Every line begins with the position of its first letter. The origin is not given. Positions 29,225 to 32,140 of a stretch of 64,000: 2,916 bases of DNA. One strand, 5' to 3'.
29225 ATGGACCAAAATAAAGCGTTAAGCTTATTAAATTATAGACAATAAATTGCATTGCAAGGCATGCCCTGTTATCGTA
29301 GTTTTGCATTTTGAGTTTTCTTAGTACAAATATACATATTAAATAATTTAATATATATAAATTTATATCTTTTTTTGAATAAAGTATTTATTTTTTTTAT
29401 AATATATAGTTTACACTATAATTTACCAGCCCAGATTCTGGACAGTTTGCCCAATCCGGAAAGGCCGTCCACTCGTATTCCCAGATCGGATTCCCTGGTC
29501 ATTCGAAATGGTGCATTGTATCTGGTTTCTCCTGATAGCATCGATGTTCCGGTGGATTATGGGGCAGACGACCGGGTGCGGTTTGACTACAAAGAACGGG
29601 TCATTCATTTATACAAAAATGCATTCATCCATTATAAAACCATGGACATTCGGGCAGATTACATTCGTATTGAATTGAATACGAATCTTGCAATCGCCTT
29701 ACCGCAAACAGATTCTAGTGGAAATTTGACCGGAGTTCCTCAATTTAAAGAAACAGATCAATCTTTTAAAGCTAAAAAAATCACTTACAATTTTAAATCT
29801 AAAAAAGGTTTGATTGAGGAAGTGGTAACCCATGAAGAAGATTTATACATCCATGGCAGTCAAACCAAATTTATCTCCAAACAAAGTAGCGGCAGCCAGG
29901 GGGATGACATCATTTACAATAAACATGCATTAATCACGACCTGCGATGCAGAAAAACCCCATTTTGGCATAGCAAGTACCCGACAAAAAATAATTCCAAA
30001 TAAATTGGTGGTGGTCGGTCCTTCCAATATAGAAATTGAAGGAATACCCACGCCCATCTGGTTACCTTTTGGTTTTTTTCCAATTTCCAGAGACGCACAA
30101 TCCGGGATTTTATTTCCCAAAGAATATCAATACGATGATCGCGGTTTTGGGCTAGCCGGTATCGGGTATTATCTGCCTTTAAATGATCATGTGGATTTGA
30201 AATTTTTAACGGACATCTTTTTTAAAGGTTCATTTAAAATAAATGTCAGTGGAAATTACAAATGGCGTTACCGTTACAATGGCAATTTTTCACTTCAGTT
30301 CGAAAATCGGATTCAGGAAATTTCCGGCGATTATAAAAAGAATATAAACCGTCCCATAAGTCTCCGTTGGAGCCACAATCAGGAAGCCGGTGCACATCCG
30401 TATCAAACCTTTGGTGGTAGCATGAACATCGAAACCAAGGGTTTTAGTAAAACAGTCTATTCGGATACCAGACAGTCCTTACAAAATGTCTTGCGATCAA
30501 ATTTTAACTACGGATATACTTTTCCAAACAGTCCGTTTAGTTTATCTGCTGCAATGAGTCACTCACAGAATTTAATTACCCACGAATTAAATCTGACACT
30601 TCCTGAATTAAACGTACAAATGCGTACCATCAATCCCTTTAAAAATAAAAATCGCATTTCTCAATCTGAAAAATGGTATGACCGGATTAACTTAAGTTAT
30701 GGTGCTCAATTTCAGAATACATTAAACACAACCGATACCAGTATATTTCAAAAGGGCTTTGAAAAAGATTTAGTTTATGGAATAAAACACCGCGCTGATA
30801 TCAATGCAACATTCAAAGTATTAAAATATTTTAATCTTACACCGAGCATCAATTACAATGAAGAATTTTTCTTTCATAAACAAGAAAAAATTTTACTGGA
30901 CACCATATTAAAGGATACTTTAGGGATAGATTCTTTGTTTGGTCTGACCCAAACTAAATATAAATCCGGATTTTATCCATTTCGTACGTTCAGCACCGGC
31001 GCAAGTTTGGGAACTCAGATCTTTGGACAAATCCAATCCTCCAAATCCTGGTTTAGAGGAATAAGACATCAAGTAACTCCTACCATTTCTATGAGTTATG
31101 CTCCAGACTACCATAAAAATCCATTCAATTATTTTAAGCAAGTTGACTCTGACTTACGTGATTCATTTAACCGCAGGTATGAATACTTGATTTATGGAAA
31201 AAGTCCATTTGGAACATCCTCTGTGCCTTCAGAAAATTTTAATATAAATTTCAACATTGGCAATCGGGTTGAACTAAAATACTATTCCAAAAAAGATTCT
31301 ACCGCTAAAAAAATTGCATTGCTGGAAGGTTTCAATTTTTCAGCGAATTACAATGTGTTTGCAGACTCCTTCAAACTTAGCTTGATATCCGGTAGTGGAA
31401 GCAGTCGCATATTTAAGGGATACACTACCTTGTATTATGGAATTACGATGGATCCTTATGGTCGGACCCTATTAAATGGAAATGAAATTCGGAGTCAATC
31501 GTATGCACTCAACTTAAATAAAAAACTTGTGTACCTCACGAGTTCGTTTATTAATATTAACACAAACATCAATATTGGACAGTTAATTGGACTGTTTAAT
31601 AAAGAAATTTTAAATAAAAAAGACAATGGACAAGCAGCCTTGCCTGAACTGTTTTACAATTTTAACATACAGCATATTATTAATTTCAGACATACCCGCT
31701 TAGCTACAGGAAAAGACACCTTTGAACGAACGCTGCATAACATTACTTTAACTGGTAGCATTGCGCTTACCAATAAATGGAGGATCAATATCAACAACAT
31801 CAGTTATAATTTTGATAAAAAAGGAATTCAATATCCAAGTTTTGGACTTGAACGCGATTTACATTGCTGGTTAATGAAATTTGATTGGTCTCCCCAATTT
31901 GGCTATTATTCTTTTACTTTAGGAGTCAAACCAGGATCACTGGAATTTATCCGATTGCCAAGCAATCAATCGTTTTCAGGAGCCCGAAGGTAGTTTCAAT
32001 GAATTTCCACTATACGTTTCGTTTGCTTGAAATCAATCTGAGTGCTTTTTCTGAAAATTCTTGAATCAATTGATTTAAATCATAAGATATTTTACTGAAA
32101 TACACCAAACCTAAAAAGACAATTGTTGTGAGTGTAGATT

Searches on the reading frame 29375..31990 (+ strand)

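Call 80: search_protein_families(library=pfam, proteins=[window:29375-31990:+], max_evalue=0.00001)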
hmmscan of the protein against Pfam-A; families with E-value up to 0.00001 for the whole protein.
window:29375-31990:+ (872 aa): 1 family
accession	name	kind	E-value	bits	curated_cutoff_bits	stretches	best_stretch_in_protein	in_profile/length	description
PF19838.5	LptD_2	-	2.3e-138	462.2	22.5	1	212-695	1-464/464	LptD protein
